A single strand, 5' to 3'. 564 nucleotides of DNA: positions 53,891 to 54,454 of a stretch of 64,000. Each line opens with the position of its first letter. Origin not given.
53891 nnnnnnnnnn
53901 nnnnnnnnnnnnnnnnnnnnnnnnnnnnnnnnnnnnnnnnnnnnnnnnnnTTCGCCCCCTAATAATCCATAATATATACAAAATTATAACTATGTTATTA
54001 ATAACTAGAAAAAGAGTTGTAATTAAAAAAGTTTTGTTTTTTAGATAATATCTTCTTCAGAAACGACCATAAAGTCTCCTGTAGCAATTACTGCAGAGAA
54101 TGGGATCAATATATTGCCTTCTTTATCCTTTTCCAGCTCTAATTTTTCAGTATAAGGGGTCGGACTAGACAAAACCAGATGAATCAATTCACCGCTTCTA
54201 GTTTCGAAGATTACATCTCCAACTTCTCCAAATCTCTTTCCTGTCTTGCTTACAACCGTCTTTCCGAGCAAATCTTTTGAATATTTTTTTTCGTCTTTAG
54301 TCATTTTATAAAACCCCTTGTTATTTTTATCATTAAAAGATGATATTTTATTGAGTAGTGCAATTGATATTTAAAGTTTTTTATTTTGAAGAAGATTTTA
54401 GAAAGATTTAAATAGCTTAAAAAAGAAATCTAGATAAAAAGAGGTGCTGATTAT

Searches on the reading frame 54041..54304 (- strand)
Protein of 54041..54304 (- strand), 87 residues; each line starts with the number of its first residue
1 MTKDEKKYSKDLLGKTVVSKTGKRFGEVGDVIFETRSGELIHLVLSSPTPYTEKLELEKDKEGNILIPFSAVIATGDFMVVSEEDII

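Call 53: search_protein_families(library=pfam, proteins=[window:54041-54304:-], max_evalue=0.01)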
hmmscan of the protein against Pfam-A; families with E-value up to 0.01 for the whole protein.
window:54041-54304:- (87 aa): 1 family
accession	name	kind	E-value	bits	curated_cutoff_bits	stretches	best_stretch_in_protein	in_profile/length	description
PF05239.21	PRC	-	1.4e-10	41.5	21.2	1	6-81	3-71/78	PRC-barrel domain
